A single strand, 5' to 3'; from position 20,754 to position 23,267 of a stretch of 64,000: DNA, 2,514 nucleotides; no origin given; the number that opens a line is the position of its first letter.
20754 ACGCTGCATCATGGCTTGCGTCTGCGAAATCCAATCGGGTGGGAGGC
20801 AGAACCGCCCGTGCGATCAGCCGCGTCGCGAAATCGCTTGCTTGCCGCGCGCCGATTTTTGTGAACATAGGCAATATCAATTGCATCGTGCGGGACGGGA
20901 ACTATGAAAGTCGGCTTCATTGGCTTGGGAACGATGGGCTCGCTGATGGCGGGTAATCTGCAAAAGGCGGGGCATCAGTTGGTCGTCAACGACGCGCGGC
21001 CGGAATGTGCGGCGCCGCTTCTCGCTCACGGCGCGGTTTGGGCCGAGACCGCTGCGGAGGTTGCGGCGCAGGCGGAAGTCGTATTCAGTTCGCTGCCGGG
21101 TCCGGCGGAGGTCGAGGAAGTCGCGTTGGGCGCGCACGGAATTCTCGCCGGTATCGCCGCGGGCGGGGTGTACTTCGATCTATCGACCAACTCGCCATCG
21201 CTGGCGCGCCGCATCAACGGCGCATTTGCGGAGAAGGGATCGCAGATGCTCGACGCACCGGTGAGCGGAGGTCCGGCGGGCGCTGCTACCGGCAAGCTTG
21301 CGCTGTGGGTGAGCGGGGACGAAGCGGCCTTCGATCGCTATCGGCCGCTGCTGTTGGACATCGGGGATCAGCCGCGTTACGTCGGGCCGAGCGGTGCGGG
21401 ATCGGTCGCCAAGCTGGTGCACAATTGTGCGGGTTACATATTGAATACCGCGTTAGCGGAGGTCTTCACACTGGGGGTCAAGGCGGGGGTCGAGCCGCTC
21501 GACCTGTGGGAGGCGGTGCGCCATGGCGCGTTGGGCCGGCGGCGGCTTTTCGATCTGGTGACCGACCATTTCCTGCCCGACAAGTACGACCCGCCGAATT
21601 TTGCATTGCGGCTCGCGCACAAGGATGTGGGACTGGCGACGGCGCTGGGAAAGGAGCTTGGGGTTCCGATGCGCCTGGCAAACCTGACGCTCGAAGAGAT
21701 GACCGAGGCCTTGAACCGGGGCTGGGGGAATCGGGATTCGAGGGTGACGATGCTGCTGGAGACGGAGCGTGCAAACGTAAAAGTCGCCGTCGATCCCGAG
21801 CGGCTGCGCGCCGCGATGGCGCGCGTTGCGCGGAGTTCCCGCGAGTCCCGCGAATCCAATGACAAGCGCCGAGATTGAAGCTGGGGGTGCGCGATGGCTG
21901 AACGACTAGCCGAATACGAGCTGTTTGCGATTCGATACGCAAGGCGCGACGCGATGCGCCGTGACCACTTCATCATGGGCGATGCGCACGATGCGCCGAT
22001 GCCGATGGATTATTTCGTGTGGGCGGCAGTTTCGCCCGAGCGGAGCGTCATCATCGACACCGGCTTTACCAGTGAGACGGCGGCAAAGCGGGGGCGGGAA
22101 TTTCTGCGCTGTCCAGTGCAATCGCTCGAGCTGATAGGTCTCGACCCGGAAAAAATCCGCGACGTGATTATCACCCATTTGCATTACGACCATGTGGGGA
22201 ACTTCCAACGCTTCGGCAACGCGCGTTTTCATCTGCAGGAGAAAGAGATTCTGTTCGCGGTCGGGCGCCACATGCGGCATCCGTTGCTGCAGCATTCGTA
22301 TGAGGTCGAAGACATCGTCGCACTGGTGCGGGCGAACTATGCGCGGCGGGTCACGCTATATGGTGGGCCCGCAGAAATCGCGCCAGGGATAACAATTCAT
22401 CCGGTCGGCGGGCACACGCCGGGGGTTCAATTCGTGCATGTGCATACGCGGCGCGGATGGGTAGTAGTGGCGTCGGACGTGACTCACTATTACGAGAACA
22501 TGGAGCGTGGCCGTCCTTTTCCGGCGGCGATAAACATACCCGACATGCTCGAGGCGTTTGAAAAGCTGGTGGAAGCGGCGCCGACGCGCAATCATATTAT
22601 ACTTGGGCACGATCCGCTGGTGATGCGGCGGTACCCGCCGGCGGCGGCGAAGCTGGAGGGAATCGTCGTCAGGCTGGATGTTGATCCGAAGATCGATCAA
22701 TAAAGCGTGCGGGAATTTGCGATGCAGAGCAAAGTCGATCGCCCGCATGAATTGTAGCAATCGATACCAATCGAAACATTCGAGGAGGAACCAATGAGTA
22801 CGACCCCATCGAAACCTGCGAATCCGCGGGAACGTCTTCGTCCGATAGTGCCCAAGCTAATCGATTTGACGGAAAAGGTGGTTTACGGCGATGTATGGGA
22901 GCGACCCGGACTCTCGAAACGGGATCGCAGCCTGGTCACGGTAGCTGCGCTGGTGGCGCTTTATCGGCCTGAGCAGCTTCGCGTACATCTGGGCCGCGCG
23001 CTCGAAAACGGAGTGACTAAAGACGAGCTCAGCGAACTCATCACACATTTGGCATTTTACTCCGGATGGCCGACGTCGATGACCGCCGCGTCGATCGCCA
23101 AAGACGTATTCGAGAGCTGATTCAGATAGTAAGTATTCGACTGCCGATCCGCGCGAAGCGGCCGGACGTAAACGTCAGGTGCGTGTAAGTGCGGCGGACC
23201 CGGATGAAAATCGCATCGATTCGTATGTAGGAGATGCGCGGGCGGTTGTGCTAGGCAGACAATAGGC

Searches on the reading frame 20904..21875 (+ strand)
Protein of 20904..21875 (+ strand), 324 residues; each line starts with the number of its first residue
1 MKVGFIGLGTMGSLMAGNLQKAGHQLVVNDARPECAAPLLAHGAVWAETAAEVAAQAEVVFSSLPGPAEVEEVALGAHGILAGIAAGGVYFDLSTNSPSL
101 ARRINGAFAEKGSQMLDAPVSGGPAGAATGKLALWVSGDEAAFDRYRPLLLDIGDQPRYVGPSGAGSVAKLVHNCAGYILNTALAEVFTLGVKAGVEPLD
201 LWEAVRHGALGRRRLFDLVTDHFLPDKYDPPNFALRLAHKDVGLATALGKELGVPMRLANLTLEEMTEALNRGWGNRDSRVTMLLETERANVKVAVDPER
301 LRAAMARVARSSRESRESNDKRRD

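Call 46: search_protein_families(library=pfam, proteins=[window:20904-21875:+])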
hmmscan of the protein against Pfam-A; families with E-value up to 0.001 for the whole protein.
window:20904-21875:+ (324 aa): 4 families
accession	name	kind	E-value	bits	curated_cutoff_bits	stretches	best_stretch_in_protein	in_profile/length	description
PF03446.21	NAD_binding_2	-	6e-43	147.1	21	1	2-158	1-157/161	NAD binding domain of 6-phosphogluconate dehydrogenase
PF14833.11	NAD_binding_11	-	2.8e-18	66.8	30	1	164-279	1-115/122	NAD-binding of NADP-dependent 3-hydroxyisobutyrate dehydrogenase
PF03807.23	F420_oxidored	-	2.5e-09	38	21.6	1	2-73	1-75/94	NADP oxidoreductase coenzyme F420-dependent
PF02826.25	2-Hacid_dh_C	-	0.00066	19.5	25.1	0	2-69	38-104/178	D-isomer specific 2-hydroxyacid dehydrogenase, NAD binding domain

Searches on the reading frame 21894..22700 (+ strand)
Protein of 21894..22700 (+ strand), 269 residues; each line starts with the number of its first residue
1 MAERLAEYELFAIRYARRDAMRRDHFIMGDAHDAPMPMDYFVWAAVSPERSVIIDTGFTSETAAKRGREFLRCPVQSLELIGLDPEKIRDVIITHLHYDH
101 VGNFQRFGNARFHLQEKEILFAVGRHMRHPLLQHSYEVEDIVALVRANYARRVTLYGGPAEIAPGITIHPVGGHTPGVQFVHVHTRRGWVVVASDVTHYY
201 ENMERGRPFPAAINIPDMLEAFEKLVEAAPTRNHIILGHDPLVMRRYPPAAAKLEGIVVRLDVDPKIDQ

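Call 46: search_protein_families(library=pfam, proteins=[window:21894-22700:+])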
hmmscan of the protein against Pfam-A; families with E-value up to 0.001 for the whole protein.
window:21894-22700:+ (269 aa): 2 families
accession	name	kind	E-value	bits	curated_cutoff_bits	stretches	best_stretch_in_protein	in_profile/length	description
PF00753.33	Lactamase_B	-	4.5e-17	63.1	22.7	1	42-207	11-161/196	Metallo-beta-lactamase superfamily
PF12706.13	Lactamase_B_2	-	1.8e-05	24.9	27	1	51-192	2-131/200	Beta-lactamase superfamily domain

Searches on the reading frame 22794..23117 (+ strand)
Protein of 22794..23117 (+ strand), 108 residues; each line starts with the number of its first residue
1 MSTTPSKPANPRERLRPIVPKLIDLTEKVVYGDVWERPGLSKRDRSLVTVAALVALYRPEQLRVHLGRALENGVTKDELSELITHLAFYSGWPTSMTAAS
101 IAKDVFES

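Call 55: search_protein_families(library=pfam, proteins=[window:22794-23117:+])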
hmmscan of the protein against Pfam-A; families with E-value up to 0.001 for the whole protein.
window:22794-23117:+ (108 aa): 1 family
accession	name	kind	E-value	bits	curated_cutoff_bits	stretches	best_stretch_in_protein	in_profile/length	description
PF02627.25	CMD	-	5.5e-22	78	23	1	21-104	2-84/84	Carboxymuconolactone decarboxylase family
